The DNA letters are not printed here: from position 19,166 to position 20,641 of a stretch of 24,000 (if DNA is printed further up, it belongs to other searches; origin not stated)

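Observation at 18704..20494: Methyltransferase / unknown domain / HNH nuclease fusion next to Hachiman: candidate undescribed single-gene defence or modification system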

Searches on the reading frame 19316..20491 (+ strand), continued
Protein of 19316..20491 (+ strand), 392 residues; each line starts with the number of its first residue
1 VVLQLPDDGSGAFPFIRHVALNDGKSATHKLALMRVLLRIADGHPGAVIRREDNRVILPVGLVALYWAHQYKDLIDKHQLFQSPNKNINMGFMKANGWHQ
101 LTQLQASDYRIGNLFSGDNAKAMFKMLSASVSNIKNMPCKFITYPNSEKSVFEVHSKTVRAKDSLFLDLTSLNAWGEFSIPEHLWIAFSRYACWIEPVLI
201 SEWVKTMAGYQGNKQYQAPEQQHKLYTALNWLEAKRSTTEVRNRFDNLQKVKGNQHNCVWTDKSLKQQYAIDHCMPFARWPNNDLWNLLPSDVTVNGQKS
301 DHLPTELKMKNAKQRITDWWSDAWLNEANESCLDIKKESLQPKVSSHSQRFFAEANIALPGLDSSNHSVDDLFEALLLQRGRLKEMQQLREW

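Call 42: fold_search(model_id=the predicted structure, library=viral)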
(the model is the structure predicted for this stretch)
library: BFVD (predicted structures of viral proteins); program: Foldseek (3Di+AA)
matches with E <= 10: 160; with E <= 0.001: 0
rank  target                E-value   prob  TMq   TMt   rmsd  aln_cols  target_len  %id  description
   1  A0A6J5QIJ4            1.6e-01  0.89  0.16  0.32   7.7       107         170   20  HNHc domain containing protein [uncultured Caudovirales phage]
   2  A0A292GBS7            1.8e-01  0.99  0.16  0.44   3.1        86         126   23  (no name in the UniProt tables at hand)
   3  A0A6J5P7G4            2.1e-01  0.91  0.17  0.32  10.9       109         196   20  HNHc domain containing protein [uncultured Caudovirales phage]
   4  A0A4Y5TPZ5            2.6e-01  0.94  0.14  0.49   5.0        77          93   21  (no name in the UniProt tables at hand)
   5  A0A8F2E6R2            2.7e-01  0.41  0.12  0.25   9.8       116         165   17  HNH endonuclease [Streptomyces phage TunaTartare]
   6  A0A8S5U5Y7            3.3e-01  0.77  0.15  0.22   9.7       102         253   25  HNHc [Siphoviridae sp. ctwHj1]
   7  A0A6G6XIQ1            3.3e-01  0.57  0.19  0.39   8.6       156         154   18  (no name in the UniProt tables at hand)
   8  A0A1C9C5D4            3.3e-01  0.54  0.17  0.35  14.3       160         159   14  Putative endonuclease I [Heterosigma akashiwo virus 01]
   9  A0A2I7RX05            4.2e-01  0.54  0.14  0.39   9.6       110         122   16  (no name in the UniProt tables at hand)
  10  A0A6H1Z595            4.2e-01  0.47  0.16  0.30  18.5       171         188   17  (no name in the UniProt tables at hand)
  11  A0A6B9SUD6            4.7e-01  0.87  0.16  0.36   6.6        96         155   20  (no name in the UniProt tables at hand)
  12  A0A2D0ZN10            4.9e-01  0.89  0.14  0.30   4.1        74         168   22  HNH endonuclease [Rhodococcus phage Trina]
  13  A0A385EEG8            4.9e-01  0.47  0.16  0.36  15.7       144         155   14  Uncharacterized protein [Caulobacter phage CcrSC]
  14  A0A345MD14            5.2e-01  0.89  0.16  0.48   5.9        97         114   16  (no name in the UniProt tables at hand)
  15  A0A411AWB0            5.2e-01  0.66  0.14  0.19   6.4        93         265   18  HNH endonuclease [Pantoea phage vB_PagM_LIET2]
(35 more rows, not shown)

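Call 51: find_encoding_contigs(protein=P0341, flank=10000, max_places=1)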
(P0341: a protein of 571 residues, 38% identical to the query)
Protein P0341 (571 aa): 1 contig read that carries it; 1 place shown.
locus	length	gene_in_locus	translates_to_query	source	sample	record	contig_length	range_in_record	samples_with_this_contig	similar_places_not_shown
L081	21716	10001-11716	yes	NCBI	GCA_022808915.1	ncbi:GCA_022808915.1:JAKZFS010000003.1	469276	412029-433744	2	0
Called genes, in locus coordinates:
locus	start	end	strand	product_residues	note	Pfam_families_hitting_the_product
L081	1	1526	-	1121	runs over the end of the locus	-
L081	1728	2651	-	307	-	PF13479:AAA_24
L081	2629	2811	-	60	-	-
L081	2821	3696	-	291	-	PF12705:PDDEXK_1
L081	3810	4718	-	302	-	PF11348:DUF3150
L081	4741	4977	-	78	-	PF11211:DUF2997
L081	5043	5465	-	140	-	PF06868:DUF1257 (weak)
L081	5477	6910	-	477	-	PF00004:AAA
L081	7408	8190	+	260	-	PF22945:LEM-3_GIY-YIG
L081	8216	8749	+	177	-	PF07929:PRiA4_ORF3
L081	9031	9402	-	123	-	-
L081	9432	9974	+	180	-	PF07894:SACK1 (faint), PF13091:PLDc_2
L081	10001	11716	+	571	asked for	PF13489:Methyltransf_23, PF08241:Methyltransf_11, PF08242:Methyltransf_12, PF13649:Methyltransf_25, PF13395:HNH_4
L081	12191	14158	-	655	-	PF09250:Prim-Pol, PF13481:AAA_25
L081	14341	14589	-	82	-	-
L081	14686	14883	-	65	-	-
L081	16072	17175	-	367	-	PF04055:Radical_SAM, PF06968:BATS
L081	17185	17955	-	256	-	PF05690:ThiG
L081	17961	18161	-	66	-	PF02597:ThiS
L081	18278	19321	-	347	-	PF01008:IF-2B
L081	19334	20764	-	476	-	PF02934:GatB_N, PF02637:GatB_Yqey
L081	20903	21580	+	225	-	-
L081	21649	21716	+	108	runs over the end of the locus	-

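Call 52: find_encoding_contigs(protein=P0297, flank=10000, max_places=1)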
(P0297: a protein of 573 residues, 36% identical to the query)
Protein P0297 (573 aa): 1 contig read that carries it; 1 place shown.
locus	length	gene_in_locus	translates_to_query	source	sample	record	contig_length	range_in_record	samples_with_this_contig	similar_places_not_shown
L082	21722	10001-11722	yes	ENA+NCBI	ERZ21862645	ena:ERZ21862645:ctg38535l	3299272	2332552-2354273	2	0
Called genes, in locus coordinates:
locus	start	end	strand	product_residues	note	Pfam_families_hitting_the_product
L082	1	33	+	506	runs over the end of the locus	-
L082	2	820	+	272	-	-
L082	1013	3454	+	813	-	PF07603:Lcl_C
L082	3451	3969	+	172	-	-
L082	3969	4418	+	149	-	PF07603:Lcl_C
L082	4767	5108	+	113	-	PF11171:DUF2958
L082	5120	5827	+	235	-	PF00899:ThiF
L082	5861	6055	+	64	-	-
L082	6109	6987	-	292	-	PF13240:Zn_Ribbon_1 (weak), PF13248:Zn_ribbon_3 (weak)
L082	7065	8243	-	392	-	PF03781:FGE-sulfatase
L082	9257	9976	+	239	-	PF00565:SNase, PF27542:ArfC (weak)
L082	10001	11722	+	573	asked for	PF05724:TPMT (weak), PF13489:Methyltransf_23, PF08241:Methyltransf_11, PF08242:Methyltransf_12, PF13649:Methyltransf_25, PF13847:Methyltransf_31, PF13395:HNH_4 (weak)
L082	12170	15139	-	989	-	PF00595:PDZ, PF13180:PDZ_2, PF17820:PDZ_6, PF03572:Peptidase_S41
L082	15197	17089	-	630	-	PF13646:HEAT_2 (faint)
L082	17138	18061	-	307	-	PF07603:Lcl_C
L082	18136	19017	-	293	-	PF07603:Lcl_C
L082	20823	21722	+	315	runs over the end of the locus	PF00005:ABC_tran, PF13304:AAA_21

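Call 53: find_encoding_contigs(protein=P0292, flank=10000, max_places=1)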
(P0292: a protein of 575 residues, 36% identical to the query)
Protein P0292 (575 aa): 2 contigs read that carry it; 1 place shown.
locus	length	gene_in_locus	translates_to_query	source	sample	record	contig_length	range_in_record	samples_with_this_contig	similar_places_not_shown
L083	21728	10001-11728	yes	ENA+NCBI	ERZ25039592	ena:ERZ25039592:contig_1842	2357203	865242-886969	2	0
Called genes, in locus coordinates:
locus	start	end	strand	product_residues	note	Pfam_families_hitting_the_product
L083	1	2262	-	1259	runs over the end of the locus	PF13676:TIR_2, PF00931:NB-ARC, PF00400:WD40, PF24805:EIF3I, PF24807:WD40_CDC20-Fz, PF25172:Beta-prop_WDR3_2nd, PF25173:Beta-prop_WDR3_1st, PF25175:Beta-prop_WDR5, +134 more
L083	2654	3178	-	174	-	PF00583:Acetyltransf_1, PF13508:Acetyltransf_7, PF13673:Acetyltransf_10, PF08445:FR47 (weak)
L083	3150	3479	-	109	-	PF08681:TacA1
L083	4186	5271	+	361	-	PF00266:Aminotran_5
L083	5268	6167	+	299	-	PF13182:DUF4007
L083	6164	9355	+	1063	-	-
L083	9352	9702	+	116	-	PF01507:PAPS_reduct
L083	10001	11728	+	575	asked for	PF03848:TehB (weak), PF13489:Methyltransf_23, PF08241:Methyltransf_11, PF08242:Methyltransf_12, PF13649:Methyltransf_25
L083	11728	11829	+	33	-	-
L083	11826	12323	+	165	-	-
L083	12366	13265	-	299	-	-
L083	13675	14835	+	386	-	PF01609:DDE_Tnp_1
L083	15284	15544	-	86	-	-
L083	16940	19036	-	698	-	-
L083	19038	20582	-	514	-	-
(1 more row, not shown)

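Call 54: find_encoding_contigs(protein=P0338, flank=10000, max_places=1)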
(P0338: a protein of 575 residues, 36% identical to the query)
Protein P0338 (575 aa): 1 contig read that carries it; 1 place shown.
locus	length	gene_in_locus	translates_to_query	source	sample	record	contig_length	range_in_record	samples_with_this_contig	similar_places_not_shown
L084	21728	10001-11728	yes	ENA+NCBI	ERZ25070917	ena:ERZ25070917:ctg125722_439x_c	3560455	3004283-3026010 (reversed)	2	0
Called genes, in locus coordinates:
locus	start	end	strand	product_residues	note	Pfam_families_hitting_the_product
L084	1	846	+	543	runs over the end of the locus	PF00266:Aminotran_5, PF01212:Beta_elim_lyase (weak)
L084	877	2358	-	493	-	PF00884:Sulfatase, PF01663:Phosphodiest (faint), PF16347:SGSH_C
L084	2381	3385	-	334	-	PF00005:ABC_tran, PF08402:TOBE_2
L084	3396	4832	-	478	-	PF00884:Sulfatase, PF01663:Phosphodiest (faint), PF16347:SGSH_C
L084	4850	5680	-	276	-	PF00528:BPD_transp_1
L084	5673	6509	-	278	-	PF00528:BPD_transp_1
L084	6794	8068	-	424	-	PF01547:SBP_bac_1, PF13416:SBP_bac_8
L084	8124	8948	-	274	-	PF09339:HTH_IclR, PF12802:MarR_2 (weak)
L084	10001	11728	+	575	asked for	PF13489:Methyltransf_23, PF05724:TPMT (weak), PF08241:Methyltransf_11, PF08242:Methyltransf_12, PF13649:Methyltransf_25, PF13847:Methyltransf_31 (weak)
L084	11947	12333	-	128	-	-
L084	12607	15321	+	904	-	PF07690:MFS_1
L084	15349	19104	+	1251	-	PF14710:Nitr_red_alph_N, PF00384:Molybdopterin, PF28599:NarG_dom_V, PF01568:Molydop_binding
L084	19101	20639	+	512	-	PF12797:Fer4_2 (faint), PF12837:Fer4_6 (faint), PF13237:Fer4_10, PF13247:Fer4_11, PF12838:Fer4_7 (weak), PF14711:Nitr_red_bet_C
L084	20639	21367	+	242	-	PF02613:Nitrate_red_del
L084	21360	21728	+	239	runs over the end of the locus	PF02665:Nitrate_red_gam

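Call 55: find_encoding_contigs(protein=P0303, flank=10000, max_places=1)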
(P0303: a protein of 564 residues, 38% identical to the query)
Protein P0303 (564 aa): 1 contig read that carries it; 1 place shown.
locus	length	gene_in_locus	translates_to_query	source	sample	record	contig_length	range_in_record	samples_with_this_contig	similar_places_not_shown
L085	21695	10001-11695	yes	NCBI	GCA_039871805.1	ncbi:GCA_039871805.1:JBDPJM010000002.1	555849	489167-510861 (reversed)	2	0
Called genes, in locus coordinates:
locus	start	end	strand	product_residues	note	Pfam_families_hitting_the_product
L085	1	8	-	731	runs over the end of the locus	PF00141:peroxidase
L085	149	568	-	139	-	-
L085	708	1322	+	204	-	-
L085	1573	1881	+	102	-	PF13560:HTH_31 (weak)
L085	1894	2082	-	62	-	-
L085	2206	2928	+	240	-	-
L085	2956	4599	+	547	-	PF12161:HsdM_N, PF02384:N6_Mtase, PF07669:Eco57I (weak)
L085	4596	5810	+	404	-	PF01420:Methylase_S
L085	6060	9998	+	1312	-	PF13643:DUF4145, PF04313:HSDR_N (faint), PF00270:DEAD, PF04851:ResIII, PF18766:SWI2_SNF2, PF08463:EcoEI_R_C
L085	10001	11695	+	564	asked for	PF13489:Methyltransf_23, PF08241:Methyltransf_11, PF08242:Methyltransf_12, PF13649:Methyltransf_25, PF13395:HNH_4 (weak)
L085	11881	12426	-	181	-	-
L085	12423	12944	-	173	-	-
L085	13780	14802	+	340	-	PF00067:p450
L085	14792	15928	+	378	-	PF00067:p450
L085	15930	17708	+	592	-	PF00664:ABC_membrane, PF00005:ABC_tran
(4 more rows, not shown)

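Call 56: find_encoding_contigs(protein=P0346, flank=10000, max_places=1)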
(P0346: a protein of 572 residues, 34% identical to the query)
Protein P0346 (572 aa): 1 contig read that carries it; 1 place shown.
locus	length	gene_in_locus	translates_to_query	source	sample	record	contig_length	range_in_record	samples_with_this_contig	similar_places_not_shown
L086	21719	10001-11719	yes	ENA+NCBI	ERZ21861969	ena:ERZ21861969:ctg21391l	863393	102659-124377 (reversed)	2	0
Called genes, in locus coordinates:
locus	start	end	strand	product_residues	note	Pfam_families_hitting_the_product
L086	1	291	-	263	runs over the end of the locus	PF00005:ABC_tran, PF02463:SMC_N (faint), PF13304:AAA_21 (weak)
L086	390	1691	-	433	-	PF00528:BPD_transp_1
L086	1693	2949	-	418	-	PF00528:BPD_transp_1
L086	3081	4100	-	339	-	PF00497:SBP_bac_3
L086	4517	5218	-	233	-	-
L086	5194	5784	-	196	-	-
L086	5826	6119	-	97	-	-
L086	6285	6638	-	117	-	-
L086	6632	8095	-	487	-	PF01609:DDE_Tnp_1 (weak)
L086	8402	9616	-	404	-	PF06779:MFS_4 (weak), PF07690:MFS_1, PF00083:Sugar_tr, PF07690:MFS_1 (weak)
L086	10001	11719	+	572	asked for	PF05724:TPMT (weak), PF13489:Methyltransf_23, PF08241:Methyltransf_11, PF08242:Methyltransf_12, PF13649:Methyltransf_25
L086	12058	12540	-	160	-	-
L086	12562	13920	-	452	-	PF00202:Aminotran_3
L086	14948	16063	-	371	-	PF00005:ABC_tran, PF13304:AAA_21 (faint), PF17912:OB_MalK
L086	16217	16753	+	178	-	-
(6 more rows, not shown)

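Call 57: find_encoding_contigs(protein=P0304, flank=10000, max_places=1)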
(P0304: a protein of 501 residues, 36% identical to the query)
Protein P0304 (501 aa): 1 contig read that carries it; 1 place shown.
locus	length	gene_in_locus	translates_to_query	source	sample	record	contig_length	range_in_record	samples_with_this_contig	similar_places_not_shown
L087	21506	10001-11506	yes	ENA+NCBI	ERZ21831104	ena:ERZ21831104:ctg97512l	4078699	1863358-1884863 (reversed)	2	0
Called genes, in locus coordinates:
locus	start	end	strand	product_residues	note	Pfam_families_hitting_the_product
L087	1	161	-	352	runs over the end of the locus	PF03781:FGE-sulfatase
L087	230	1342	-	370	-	-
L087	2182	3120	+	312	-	-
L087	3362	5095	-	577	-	PF00221:Lyase_aromatic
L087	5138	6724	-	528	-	PF13393:tRNA-synt_His, PF03129:HGTP_anticodon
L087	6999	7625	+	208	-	-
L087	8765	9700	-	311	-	PF01548:DEDD_Tnp_IS110, PF02371:Transposase_20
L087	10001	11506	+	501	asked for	PF13395:HNH_4 (weak)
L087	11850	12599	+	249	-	-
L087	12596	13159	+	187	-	-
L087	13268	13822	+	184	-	PF28043:KwaA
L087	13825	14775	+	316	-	PF16162:KwaB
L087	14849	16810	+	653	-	PF00805:Pentapeptide, PF13599:Pentapeptide_4 (weak), PF00805:Pentapeptide, PF13576:Pentapeptide_3 (weak), PF00805:Pentapeptide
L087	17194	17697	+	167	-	-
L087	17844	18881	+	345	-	PF07837:FTCD_N, PF02971:FTCD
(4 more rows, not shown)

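Call 58: search_dna_similar(query=window:19316-20491:+, collection=plasmids, mode=protein, max_evalue=1e-8, max_rows=25)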
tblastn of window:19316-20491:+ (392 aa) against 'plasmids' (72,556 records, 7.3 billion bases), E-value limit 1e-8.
Records with a match: 21; places in all: 25; records where one place covers at least 80% of the query: 15.
Best place of each record, by identity: 60-80% 1; <60% 20.
By first word of the organism name: Roseomonas 5; Leptolyngbya 4; Nostoc 4; Azospirillum 2; Pseudoalteromonas 1; Sphingobium 1; Sinorhizobium 1; Tolypothrix 1; Hymenobacter 1; Deinococcus 1.
By predicted mobility (MOB-suite, as given by PLSDB): non-mobilizable 18; conjugative 2; mobilizable 1.
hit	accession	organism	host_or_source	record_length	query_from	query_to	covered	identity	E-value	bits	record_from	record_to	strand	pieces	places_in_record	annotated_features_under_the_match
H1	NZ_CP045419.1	Pseudoalteromonas sp. THAF3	pure culture,Surface of a polyethylene ...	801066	1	392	100%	62.2%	2e-168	529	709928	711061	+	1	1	methyltransferase domain-containing protein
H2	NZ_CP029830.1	Azospirillum ramasamyi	single cell,Cow dung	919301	1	392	100%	37.5%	4e-72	252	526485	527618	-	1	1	class I SAM-dependent methyltransferase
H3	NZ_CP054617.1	Azospirillum oryzae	cell culture,soil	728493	1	392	100%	37.3%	4e-72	252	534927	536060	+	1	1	class I SAM-dependent methyltransferase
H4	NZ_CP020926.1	Sphingobium yanoikuyae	soil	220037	1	392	100%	36.7%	2e-67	238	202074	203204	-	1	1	methyltransferase domain-containing protein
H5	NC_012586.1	Sinorhizobium fredii NGR234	-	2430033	1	392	95%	37.7%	4e-50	245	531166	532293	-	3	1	record has no annotation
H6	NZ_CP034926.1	Roseomonas mucosa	Homo sapiens,tissue sample,Clinical, ...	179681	1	392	100%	35.8%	4e-70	246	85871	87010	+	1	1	class I SAM-dependent methyltransferase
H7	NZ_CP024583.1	Roseomonas sp. FDAARGOS_362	Homo sapiens,peripheral Blood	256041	1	392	100%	35.8%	4e-70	246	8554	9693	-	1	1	class I SAM-dependent methyltransferase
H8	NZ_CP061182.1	Roseomonas haemaphysalidis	tick,pure culture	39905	1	392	100%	35.5%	2e-64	229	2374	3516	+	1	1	class I SAM-dependent methyltransferase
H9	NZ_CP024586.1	Roseomonas sp. FDAARGOS_362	Homo sapiens,peripheral Blood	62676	1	329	84%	35.0%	1e-58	213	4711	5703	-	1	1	class I SAM-dependent methyltransferase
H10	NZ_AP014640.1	Leptolyngbya boryana IAM M-101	-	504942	16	374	92%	25.2%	5e-11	72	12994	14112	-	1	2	hypothetical protein (x2)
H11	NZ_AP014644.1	Leptolyngbya boryana dg5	-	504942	16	374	92%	25.2%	5e-11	72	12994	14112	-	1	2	hypothetical protein (x2)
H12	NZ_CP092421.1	Leptolyngbya boryana IU 594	-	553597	16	374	92%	25.2%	5e-11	72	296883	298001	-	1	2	hypothetical protein (x2)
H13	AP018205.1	Leptolyngbya boryana NIES-2135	-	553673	16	374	92%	25.2%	5e-11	72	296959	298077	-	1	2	hypothetical protein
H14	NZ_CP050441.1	Tolypothrix sp. PCC 7910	cell culture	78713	15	380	93%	21.8%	2e-12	76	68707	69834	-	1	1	HNH endonuclease domain-containing protein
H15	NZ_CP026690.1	Nostoc sp. 'Peltigera membranacea cyanobiont' N6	Lichen thallus,Peltigera membranacea ...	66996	15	373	92%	21.7%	1e-10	71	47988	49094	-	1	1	HNH endonuclease domain-containing protein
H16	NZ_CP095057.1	Hymenobacter sp. 5414T-23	single cell,air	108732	22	304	72%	26.4%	2e-12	76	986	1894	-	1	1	HNH endonuclease domain-containing protein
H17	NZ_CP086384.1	Deinococcus radiophilus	Harpadon nehereus,cell culture,2 Mrad ...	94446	8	296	74%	24.1%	1e-11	74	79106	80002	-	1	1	HNH endonuclease domain-containing protein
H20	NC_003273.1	Nostoc sp. PCC 7120 = FACHB-418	-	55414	22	313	74%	22.2%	7e-11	72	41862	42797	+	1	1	HNH endonuclease domain-containing protein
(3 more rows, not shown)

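Call 59: search_dna_similar(query=window:19316-20491:+, collection=phages, mode=protein, max_evalue=0.00001, max_rows=15)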
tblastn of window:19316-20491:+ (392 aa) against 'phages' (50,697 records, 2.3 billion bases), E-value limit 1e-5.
No match.

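Call 60: get_annotated_region(hit=H20, flank=7000)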
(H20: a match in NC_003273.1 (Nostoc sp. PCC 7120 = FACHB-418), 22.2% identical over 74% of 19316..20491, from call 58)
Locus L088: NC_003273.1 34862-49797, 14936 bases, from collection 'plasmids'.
description: Nostoc sp. PCC 7120 = FACHB-418 plasmid pCC7120delta, complete sequence
organism: Nostoc sp. PCC 7120 = FACHB-418 (NCBI taxid 103690)
taxonomy: Bacteria; Cyanobacteriota; Cyanophyceae; Nostocales; Nostocaceae; Nostoc; Nostoc sp. PCC 7120 = FACHB-418
host: -; source: -; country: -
typing (MOB-suite, as given by PLSDB): mobilizable; replicon rep_cluster_1735; relaxase MOBV
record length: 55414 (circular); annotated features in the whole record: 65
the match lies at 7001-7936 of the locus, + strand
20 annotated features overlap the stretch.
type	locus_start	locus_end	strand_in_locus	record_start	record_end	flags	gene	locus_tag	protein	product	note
CDS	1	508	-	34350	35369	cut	-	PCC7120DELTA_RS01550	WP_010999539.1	tyrosine-type recombinase/integrase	GO:0015074 - DNA integration [Evidence IEA]; GO:0006310 - DNA recombination [Evidence IEA]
CDS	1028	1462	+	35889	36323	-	-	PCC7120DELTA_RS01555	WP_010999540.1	hypothetical protein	-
CDS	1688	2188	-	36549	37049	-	-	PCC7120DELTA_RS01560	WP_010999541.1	hypothetical protein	-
CDS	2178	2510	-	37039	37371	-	-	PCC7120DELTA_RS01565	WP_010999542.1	hypothetical protein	-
CDS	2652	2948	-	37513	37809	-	-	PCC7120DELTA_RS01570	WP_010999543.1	hypothetical protein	-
CDS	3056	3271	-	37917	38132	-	-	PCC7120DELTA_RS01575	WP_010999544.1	hypothetical protein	-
CDS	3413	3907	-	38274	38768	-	-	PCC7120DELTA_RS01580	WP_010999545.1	DUF262 domain-containing protein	-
CDS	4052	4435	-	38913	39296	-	-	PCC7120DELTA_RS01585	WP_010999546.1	hypothetical protein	-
CDS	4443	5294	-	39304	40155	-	-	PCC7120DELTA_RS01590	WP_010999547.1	hypothetical protein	-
CDS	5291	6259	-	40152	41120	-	-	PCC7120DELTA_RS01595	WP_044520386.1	HNH endonuclease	-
CDS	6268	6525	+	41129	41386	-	-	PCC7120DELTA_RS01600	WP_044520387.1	hypothetical protein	-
CDS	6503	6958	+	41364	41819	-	-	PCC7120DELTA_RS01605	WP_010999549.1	hypothetical protein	-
CDS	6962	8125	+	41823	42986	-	-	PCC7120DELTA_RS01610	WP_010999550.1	HNH endonuclease domain-containing protein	-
CDS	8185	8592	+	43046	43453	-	-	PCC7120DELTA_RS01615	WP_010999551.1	hypothetical protein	-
CDS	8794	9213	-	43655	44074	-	-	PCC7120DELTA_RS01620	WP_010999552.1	hypothetical protein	-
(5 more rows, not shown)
